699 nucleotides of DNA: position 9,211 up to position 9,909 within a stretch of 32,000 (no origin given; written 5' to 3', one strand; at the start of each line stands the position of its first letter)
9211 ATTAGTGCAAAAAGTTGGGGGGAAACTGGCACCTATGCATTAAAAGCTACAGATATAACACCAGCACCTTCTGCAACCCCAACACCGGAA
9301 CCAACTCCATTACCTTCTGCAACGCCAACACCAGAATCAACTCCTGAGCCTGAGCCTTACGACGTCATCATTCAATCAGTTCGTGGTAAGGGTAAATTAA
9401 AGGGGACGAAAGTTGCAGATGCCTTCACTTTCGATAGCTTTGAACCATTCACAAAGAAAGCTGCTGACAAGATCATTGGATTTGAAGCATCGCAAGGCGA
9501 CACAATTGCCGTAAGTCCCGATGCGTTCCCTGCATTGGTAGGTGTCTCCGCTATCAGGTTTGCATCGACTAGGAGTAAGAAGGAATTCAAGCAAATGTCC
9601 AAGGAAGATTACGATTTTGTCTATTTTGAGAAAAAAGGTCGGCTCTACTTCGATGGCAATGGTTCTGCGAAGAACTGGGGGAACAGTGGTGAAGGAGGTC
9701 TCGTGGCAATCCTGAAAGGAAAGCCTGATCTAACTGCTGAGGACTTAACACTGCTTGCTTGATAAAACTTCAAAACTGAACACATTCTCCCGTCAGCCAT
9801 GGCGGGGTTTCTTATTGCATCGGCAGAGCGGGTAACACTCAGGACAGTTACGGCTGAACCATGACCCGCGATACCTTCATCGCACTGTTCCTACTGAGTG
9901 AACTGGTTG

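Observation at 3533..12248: Three large signal-peptide-less repeat proteins share one ~133-aa C-terminal module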

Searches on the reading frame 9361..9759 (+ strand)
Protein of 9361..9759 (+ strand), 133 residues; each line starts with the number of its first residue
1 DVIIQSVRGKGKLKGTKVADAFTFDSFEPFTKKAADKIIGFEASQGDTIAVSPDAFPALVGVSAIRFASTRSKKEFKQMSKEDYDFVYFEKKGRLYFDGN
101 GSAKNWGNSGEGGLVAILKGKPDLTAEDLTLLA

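Call 9: search_protein_families(library=ncbifam, proteins=[window:9361-9759:+], max_evalue=1)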
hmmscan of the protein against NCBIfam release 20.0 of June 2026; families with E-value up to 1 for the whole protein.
window:9361-9759:+ (133 aa): 1 family
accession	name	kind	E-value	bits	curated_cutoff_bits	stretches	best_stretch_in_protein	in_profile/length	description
NF046115.1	Ca_rpt_SMc04171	equivalog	0.049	12.8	625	1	8-54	475-520/574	SMc04171 family calcium-binding repeat protein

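Call 11: find_homologous_proteins(query=window:9361-9759:+, max_evalue=0.001)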
Query window:9361-9759:+ (133 aa): 41 proteins with E <= 0.001 among 53 candidates.
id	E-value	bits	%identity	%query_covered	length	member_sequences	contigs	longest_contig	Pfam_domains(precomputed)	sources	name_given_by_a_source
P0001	1.1e-67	244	87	100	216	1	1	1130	-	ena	-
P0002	3.9e-65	236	86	100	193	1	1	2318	-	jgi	jgi:hypothetical protein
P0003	1.2e-64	234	85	100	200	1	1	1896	-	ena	-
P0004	1.1e-63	231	84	100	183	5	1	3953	-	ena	-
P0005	1.7e-59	217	81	100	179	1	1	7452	-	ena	-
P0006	1.5e-58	214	79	100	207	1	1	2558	PF00082.28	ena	-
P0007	1.6e-58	214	80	100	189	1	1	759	-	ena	-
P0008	6.0e-58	212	76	98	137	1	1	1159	-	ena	-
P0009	4.3e-57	210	78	100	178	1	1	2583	-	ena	-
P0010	5.4e-57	209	77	100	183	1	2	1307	-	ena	-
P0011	3.1e-56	207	75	100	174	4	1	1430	-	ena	-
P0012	2.2e-54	201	71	100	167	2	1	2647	-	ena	-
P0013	6.4e-54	199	73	98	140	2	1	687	-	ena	-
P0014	1.6e-53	198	75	100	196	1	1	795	-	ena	-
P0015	2.9e-52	194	78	87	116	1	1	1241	-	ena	-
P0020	7.1e-48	180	72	89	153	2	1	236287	-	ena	-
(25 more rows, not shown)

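Call 22: search_solved_structures(query=A4, max_evalue=10, show_alignments=4)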
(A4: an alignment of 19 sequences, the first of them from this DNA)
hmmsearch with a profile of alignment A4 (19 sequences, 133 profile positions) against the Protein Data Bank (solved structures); distinct sequences matched with E-value up to 10: 9.
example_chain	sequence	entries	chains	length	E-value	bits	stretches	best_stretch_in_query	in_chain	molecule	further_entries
1zso_A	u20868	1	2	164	0.00082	22.7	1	85-111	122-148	hypothetical protein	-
2ml3_A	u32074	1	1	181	0.033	17.5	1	5-63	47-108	Poly(beta-D-mannuronate) C5 epimerase 6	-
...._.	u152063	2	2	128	0.16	15.3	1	56-102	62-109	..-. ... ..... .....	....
2agm_A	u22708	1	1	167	0.29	14.4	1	3-60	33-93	Poly(beta-D-mannuronate) C5 epimerase 4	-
2ml1_A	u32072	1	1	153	0.35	14.2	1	5-100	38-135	Poly(beta-D-mannuronate) C5 epimerase 6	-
2ml2_A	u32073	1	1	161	0.39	14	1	7-61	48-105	Poly(beta-D-mannuronate) C5 epimerase 6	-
4a2v_A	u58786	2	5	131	0.46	13.8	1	52-108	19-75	RETINOIC ACID INDUCIBLE PROTEIN I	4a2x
7dm2_H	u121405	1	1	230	0.65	13.3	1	85-117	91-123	heavy chain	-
7bhi_A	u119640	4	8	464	0.76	13.1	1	31-98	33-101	Conserved protein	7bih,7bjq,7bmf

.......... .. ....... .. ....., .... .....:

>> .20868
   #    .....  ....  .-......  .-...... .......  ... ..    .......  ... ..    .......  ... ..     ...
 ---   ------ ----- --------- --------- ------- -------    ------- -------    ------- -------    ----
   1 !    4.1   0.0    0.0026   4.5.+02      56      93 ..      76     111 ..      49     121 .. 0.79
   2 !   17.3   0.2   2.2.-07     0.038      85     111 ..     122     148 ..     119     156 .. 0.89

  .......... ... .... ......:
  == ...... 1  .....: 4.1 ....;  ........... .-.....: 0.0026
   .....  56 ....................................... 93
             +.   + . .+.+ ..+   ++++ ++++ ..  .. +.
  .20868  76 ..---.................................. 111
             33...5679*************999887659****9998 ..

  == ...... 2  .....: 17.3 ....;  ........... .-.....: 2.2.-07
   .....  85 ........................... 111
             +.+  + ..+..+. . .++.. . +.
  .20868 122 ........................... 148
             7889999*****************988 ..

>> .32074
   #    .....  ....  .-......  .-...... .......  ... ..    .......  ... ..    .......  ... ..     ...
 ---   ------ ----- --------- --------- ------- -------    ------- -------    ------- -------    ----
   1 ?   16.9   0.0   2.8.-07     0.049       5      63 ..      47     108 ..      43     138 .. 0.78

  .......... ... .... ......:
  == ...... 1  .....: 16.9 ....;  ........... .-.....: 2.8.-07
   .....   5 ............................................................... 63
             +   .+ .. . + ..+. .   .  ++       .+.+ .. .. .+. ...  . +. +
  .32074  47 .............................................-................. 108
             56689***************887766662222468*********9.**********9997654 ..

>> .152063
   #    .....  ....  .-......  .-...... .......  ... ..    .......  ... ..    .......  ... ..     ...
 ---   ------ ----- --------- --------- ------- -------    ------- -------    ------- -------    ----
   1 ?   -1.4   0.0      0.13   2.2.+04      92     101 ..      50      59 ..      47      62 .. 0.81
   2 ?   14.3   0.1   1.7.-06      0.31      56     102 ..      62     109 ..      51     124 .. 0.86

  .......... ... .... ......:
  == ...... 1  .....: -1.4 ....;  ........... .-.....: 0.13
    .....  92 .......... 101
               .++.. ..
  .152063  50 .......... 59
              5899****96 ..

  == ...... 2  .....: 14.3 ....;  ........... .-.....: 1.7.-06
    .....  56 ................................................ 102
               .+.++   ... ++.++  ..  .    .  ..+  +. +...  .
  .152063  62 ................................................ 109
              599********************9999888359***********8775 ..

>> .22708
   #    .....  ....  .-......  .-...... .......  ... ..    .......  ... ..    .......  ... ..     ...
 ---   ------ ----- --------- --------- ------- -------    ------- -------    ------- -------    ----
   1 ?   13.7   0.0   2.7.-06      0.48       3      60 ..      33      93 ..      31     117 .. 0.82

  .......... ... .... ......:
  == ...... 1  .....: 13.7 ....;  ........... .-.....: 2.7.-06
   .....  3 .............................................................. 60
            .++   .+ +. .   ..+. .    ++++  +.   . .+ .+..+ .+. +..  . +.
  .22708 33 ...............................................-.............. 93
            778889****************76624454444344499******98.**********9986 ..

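Call 23: find_related_loci(query=A4, collection=genome_contigs, flank=10000)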
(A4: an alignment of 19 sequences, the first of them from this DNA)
Query A4 (133 aa) in genome_contigs; peptide patterns used: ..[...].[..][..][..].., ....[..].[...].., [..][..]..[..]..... (x = any residue, [..] = any of these).
116 stretches matched a pattern; 4 encode a relative of the query (tblastn E <= 1e-3); 4 distinct loci.
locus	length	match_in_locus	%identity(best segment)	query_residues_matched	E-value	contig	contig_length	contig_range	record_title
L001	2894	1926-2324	74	1-133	1e-62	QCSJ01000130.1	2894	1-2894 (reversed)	Synechococcus sp. AG-670-A05 Ga0171693_1130, whole genome shotgun sequence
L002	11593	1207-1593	46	4-131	5e-34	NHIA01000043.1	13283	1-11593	MAG: Cyanobacteria bacterium TMED177 121898, whole genome shotgun sequence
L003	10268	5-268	43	40-132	8e-21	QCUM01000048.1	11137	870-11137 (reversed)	Synechococcus sp. AG-679-D13 Ga0171717_148, whole genome shotgun sequence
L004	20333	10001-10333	35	18-132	7e-14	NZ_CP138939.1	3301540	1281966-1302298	Synechococcus sp. MIT S1220 chromosome, complete genome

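Call 25: search_protein_representatives(alignment_id=A4)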
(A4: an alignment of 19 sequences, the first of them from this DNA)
Query: 19 sequences, 133 profile positions. Proteins with E-value up to 0.001 (for the whole library): 1245; up to 1e-10: 560; up to 1e-30: 74. The best 150 are listed.
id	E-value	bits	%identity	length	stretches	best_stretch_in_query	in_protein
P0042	4.6e-67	240.4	-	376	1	2-132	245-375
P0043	4.9e-67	240.3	-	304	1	2-132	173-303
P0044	1.7e-66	238.5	-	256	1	2-132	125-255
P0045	2.4e-66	238.0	-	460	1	2-132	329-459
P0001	3.0e-66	237.7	-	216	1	2-133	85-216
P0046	3.1e-66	237.7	-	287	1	2-133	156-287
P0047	1.1e-65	235.9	-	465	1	2-132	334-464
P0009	2.6e-65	234.7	-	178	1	2-133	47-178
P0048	2.8e-65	234.6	-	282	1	2-133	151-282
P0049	5.3e-65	233.7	-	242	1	2-133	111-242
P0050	5.4e-65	233.7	-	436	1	2-133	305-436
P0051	2.0e-64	231.9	-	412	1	2-132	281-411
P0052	2.4e-64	231.6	-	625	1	2-133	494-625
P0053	1.1e-63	229.5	-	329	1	2-133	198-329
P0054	5.8e-63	227.1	-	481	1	2-133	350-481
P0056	1.1e-62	226.2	-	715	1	2-133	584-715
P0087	3.5e-43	163.1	-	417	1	2-131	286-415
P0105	1.5e-31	125.5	-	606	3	66-130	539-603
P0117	1.6e-26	109.2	-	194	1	3-129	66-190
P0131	1.6e-24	102.7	-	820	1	3-131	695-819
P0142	3.0e-23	98.6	-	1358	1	2-131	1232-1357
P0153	4.4e-22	94.8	-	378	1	4-131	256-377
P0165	3.1e-21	92.0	-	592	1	3-132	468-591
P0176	1.9e-20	89.5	-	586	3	9-131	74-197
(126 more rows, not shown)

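Call 27: predict_structure(alignment_id=A4)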
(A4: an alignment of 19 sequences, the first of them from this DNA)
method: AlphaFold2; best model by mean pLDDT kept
length: 133 residues; sequences in the alignment: 19
mean_pLDDT: 41.6   pTM: 0.35
mean pLDDT of the five models: 41.6, 35.4, 34.8, 34.0, 30.4
residues with pLDDT >= 90: 0; 70-90: 1; 50-70: 25; < 50: 107
segments of 3 or more residues with pLDDT < 50: 1-60, 90-133
pLDDT, mean of each block of 10 residues (from residue 1): 36 35 32 35 39 45 52 63 56 40 33 34 42 35
secondary structure, 60 per line:
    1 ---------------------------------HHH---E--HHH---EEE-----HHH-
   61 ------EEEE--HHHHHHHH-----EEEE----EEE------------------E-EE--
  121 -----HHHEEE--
elements in order: E49-51 E67-70 H73-80 E86-89 E94-96 E129-131

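Call 28: search_protein_families(library=pfam, alignment_id=A5, max_evalue=0.001)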
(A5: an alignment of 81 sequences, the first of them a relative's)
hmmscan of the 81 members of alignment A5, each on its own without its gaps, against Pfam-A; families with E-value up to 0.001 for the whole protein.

A. member 1, P0042 (376 aa): 1 family
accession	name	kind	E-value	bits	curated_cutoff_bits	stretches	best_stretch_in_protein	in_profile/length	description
PF13583.11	Reprolysin_4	-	7.8e-07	29.4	22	1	50-204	54-181/203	Metallo-peptidase family M12B Reprolysin-like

B. families by the number of members that match (of 81 scanned): 25 families
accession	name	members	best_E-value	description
PF00353.25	HemolysinCabind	22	3.2e-47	RTX calcium-binding nonapeptide repeat (4 copies)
PF13306.12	LRR_5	11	6.1e-80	BspA type Leucine rich repeat region (6 copies)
PF00028.23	Cadherin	9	1.5e-16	Cadherin domain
PF00805.28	Pentapeptide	3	8.2e-47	Pentapeptide repeats (8 copies)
PF05725.18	FNIP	3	1.9e-06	FNIP Repeat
PF05887.16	Trypan_PARP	3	1.2e-05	Procyclic acidic repetitive protein (PARP)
PF23034.1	DUF7035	2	1.2e-38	Domain of unknown function (DUF7035)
PF13599.13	Pentapeptide_4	2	1.1e-17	Pentapeptide repeat region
PF13576.12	Pentapeptide_3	2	1.8e-16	Pentapeptide repeats (9 copies)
PF03160.20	Calx-beta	2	4.6e-16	Calx-beta domain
PF17892.7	Cadherin_5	2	1e-12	Cadherin-like domain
PF06739.17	SBBP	2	1.3e-10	Beta-propeller repeat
PF17963.7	Big_9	2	8.9e-10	Bacterial Ig domain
PF25296.1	Decapeptide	2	1.3e-08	Decapeptide repeat region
PF13583.11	Reprolysin_4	2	7.8e-07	Metallo-peptidase family M12B Reprolysin-like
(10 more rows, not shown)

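Call 36: search_solved_structures(query=A6, max_evalue=1, show_alignments=3)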
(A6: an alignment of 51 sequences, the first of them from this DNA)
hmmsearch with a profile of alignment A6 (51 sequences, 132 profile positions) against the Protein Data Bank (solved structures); distinct sequences matched with E-value up to 1: 33.
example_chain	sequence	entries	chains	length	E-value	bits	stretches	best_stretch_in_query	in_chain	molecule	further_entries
2agm_A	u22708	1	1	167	1.6e-06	31.1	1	2-61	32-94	Poly(beta-D-mannuronate) C5 epimerase 4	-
2ml3_A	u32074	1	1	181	4.9e-06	29.6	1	2-72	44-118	Poly(beta-D-mannuronate) C5 epimerase 6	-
2ml2_A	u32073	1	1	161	9.2e-06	28.7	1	3-71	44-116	Poly(beta-D-mannuronate) C5 epimerase 6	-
2ml1_A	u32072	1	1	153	1.5e-05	28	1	2-81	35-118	Poly(beta-D-mannuronate) C5 epimerase 6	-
6ixx_A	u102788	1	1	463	3.2e-05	26.9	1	1-52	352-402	Alkaline metalloprotease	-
3u1r_A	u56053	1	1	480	3.4e-05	26.8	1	1-52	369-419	Alkaline metalloprotease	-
1h71_P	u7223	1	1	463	7.6e-05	25.7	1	1-52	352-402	SERRALYSIN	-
1g9k_A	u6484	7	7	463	8e-05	25.6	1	1-52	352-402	SERRALYSIN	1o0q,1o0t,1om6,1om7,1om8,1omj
8xfq_A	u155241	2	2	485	0.002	21.1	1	2-63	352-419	mannuronan 5-epimerase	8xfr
8ja4_A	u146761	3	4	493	0.0021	21.1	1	2-63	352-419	mannuronan 5-epimerase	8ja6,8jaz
1akl_A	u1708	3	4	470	0.0031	20.5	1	2-52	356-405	ALKALINE PROTEASE | ALKALINE METALLOPROTEINASE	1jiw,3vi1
1kap_P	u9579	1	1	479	0.0033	20.4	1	2-52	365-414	ALKALINE PROTEASE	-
1k7g_A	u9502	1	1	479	0.024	17.6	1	2-53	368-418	secreted protease C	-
1k7q_A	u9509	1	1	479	0.024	17.6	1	2-53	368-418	SECRETED PROTEASE C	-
1k7i_A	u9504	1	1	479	0.024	17.6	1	2-53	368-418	secreted protease C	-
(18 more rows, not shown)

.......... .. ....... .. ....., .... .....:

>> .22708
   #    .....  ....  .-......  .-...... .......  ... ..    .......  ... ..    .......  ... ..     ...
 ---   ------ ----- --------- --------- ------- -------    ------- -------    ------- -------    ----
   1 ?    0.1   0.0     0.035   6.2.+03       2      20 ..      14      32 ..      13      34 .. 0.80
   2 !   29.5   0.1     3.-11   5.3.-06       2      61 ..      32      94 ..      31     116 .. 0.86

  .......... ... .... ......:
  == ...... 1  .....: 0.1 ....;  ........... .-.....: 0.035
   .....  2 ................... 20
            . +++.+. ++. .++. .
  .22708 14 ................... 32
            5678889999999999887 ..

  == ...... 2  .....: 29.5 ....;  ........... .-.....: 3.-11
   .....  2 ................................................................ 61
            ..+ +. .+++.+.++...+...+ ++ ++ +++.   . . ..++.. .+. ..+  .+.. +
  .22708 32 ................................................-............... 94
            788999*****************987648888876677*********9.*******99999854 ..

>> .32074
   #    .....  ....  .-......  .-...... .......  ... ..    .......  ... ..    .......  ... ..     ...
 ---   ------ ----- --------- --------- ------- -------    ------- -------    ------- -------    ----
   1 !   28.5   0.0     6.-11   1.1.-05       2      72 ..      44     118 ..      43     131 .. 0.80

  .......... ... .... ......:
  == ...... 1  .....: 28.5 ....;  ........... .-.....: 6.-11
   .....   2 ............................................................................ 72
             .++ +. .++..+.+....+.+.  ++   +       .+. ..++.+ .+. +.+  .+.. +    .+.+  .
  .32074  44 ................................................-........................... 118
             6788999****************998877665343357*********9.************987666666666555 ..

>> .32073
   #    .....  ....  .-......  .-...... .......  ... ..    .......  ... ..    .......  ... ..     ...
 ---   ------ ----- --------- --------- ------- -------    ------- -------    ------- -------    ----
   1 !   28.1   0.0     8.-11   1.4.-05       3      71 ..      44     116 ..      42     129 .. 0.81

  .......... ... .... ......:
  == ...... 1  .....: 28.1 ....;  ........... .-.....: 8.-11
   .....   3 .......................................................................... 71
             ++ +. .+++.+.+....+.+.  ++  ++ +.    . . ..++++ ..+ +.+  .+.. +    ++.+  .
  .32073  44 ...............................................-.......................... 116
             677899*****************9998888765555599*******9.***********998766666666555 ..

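Call 40: predict_structure(alignment_id=A6)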
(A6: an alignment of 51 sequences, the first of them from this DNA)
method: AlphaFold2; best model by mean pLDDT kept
length: 133 residues; sequences in the alignment: 51
mean_pLDDT: 89.4   pTM: 0.84
mean pLDDT of the five models: 89.4, 88.3, 87.0, 86.1, 85.8
residues with pLDDT >= 90: 84; 70-90: 39; 50-70: 10; < 50: 0
segments of 3 or more residues with pLDDT < 50: none
pLDDT, mean of each block of 10 residues (from residue 1): 87 94 90 92 96 90 92 91 92 90 63 91 96 87
secondary structure, 60 per line:
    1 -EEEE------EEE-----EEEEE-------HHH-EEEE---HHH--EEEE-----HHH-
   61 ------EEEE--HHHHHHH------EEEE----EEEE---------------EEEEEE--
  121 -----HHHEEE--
elements in order: E2-5 E12-14 E20-24 E36-39 E48-51 E67-70 H73-79 E86-89 E94-97 E113-118 E129-131

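Call 43: fold_search(model_id=the predicted structure, library=pdb)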
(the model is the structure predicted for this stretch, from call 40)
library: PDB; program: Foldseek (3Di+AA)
matches with E <= 10: 91; with E <= 0.001: 0
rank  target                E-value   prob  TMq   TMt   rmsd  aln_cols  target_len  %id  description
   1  1h71                  3.6e-03  1.00  0.53  0.19   4.9       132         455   18  Psychrophilic Protease from Pseudoalteromonas 'TAC II 18' (released 2003-02-13)
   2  1g9k                  4.9e-03  1.00  0.52  0.18   5.1       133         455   19  CRYSTAL STRUCTURE OF A PSYCHROPHILIC ALKALINE PROTEASE FROM PSEUDOMONAS TAC II 18 (released 2003-02-14)
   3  1k7g                  8.6e-03  1.00  0.56  0.19   4.9       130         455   15  PrtC from Erwinia chrysanthemi (released 2002-10-19)
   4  1o0t                  1.3e-02  1.00  0.55  0.19   4.8       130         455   18  CRYSTAL STRUCTURE OF A COLD ADAPTED ALKALINE PROTEASE FROM PSEUDOMONAS TAC II 18, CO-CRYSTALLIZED WITH 5 mM EDTA (5 DAYS (released 2003-07-15)
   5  1om8                  1.4e-02  0.99  0.54  0.19   4.8       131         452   17  CRYSTAL STRUCTURE OF A COLD ADAPTED ALKALINE PROTEASE FROM PSEUDOMONAS TAC II 18, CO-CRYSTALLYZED WITH 10 mM EDTA (released 2003-07-15)
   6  1omj                  1.6e-02  1.00  0.55  0.19   4.8       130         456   18  CRYSTAL STRUCTURE OF A PSYCHROPHILIC ALKALINE PROTEASE FROM PSEUDOMONAS TAC II 18 (released 2003-07-15)
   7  1o0q                  1.6e-02  0.99  0.54  0.19   4.7       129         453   16  Crystal structure of a cold adapted alkaline protease from Pseudomonas TAC II 18, co-crystallized with 1 mM EDTA (released 2003-07-15)
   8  3hda_P                1.9e-02  0.99  0.56  0.23   4.9       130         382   15  PrtC methionine mutants: M226A_DESY (released 2009-06-30)
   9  1k7q                  2.8e-02  0.99  0.57  0.19   4.6       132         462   16  PrtC from Erwinia chrysanthemi: E189A mutant (released 2002-10-20)
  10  3hb2                  2.8e-02  0.99  0.57  0.19   4.7       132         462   16  PrtC methionine mutants: M226I (released 2009-08-04)
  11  2agm_MODEL_1_A        2.8e-02  0.92  0.45  0.37   6.4       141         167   21  Solution structure of the R-module from AlgE4 (released 2006-01-10)
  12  3u1r                  3.4e-02  0.99  0.55  0.19   4.7       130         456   18  Structure Analysis of A New Psychrophilic Marine Protease (released 2012-10-31)
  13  1kap_P                3.6e-02  0.96  0.53  0.19   4.8       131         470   13  THREE-DIMENSIONAL STRUCTURE OF THE ALKALINE PROTEASE OF PSEUDOMONAS AERUGINOSA: A TWO-DOMAIN PROTEIN WITH A CALCIUM BI (released 1995-10-15)
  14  3hbv_P                4.3e-02  0.99  0.58  0.23   4.5       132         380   17  PrtC methionine mutants: M226A in-house (released 2009-06-30)
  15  1sat                  4.3e-02  0.97  0.55  0.19   4.7       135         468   16  CRYSTAL STRUCTURE OF THE 50 KDA METALLO PROTEASE FROM S. MARCESCENS (released 1995-07-31)
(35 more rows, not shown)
